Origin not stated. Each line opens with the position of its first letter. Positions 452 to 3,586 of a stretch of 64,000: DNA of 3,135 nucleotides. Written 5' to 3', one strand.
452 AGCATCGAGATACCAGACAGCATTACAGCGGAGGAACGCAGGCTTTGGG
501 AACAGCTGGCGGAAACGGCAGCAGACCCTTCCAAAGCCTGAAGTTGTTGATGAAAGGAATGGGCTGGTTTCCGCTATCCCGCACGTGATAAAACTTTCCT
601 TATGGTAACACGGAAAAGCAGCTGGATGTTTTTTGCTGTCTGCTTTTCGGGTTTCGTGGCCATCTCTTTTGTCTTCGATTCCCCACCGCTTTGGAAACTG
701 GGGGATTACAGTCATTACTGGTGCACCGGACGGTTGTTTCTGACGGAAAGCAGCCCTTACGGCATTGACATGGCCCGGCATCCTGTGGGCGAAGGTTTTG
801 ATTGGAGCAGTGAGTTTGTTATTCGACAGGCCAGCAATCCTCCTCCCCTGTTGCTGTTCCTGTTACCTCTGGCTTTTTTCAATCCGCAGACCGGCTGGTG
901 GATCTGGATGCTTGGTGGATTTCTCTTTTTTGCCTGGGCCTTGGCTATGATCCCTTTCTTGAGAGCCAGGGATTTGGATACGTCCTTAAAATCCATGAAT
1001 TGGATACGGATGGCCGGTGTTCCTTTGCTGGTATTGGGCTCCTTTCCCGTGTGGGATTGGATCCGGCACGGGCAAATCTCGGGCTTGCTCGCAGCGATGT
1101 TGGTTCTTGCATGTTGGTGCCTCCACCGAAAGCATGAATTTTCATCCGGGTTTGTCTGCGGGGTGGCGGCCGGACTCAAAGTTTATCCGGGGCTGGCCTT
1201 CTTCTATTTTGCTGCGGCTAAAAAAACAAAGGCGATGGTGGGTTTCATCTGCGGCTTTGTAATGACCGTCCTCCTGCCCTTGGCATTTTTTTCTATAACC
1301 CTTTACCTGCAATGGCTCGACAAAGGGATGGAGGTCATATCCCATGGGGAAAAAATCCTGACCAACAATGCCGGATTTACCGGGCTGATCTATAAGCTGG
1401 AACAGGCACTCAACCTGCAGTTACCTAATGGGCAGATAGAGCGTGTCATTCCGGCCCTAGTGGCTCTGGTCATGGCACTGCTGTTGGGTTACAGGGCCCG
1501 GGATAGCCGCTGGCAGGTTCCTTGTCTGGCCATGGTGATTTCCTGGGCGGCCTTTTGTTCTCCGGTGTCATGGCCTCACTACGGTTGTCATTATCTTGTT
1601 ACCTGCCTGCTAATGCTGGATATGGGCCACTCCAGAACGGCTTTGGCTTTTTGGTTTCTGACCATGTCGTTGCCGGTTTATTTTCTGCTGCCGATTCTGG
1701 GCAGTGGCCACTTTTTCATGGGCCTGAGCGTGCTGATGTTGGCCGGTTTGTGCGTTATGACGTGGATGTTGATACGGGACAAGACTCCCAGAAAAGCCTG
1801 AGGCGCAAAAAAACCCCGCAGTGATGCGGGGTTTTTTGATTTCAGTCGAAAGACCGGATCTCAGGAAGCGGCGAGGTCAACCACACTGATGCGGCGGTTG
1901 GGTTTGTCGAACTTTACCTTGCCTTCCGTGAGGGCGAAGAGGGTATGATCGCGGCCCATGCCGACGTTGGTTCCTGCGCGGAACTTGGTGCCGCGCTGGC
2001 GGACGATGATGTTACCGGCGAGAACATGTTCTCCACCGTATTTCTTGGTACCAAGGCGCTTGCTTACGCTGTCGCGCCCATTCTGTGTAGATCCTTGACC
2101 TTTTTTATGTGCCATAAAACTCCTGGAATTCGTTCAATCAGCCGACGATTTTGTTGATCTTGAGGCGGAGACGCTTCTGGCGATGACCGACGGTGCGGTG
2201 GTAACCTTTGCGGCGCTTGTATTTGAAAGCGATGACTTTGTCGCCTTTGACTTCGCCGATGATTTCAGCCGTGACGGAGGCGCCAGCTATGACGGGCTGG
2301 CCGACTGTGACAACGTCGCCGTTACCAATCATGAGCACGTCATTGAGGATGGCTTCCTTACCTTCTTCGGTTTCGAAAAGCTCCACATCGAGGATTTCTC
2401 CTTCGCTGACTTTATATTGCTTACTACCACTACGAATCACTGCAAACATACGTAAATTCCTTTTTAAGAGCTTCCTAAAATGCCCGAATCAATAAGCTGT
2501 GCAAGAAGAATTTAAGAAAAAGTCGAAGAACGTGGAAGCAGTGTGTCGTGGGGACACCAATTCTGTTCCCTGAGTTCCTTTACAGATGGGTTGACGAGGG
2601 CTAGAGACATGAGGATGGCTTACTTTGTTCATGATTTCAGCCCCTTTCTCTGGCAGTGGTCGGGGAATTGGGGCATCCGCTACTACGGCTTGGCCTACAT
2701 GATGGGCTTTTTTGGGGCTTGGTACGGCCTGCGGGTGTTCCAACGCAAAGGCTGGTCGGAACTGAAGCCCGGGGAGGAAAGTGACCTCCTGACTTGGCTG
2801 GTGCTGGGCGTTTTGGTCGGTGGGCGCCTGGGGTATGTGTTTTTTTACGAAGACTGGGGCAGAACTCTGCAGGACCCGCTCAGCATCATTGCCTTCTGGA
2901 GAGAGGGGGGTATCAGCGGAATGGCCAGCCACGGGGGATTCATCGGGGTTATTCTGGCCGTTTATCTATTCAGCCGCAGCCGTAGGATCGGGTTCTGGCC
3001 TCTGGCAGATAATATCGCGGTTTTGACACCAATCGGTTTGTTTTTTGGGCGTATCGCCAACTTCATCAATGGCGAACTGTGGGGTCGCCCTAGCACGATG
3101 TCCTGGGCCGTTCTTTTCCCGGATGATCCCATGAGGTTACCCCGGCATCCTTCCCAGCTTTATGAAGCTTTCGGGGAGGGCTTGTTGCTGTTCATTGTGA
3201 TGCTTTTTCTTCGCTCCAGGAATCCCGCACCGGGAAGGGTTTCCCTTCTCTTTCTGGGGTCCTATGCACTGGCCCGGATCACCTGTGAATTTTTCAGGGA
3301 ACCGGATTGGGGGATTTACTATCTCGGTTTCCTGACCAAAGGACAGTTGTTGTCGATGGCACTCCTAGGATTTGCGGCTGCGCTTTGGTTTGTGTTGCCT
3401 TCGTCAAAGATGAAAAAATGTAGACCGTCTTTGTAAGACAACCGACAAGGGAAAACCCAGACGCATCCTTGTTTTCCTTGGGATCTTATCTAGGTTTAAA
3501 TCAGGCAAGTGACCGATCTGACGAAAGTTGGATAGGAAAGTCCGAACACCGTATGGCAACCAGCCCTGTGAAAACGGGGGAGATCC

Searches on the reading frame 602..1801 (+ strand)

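Call 43: search_protein_families(library=pfam, proteins=[window:602-1801:+], max_evalue=0.001)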
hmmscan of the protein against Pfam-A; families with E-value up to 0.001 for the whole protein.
window:602-1801:+ (399 aa): 1 family
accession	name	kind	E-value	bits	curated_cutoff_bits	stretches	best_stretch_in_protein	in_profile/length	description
PF09594.16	GT87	-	2.1e-28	100.1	25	1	79-318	3-234/237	Glycosyltransferase family 87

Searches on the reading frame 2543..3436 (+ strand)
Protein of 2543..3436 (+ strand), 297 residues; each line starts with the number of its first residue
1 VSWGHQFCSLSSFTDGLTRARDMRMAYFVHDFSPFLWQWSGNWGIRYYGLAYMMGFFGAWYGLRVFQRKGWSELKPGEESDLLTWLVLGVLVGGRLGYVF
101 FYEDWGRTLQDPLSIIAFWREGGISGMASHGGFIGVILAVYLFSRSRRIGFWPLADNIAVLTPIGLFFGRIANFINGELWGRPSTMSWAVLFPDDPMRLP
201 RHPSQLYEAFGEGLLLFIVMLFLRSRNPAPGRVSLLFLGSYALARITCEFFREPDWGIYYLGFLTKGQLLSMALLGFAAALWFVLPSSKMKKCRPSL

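Call 43: search_protein_families(library=pfam, proteins=[window:2543-3436:+], max_evalue=0.001)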
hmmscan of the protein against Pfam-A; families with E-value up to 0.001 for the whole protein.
window:2543-3436:+ (297 aa): 1 family
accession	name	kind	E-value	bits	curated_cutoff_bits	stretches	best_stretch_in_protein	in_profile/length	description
PF01790.23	LGT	-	8.9e-66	222.1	24.9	1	35-283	2-239/240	Prolipoprotein diacylglyceryl transferase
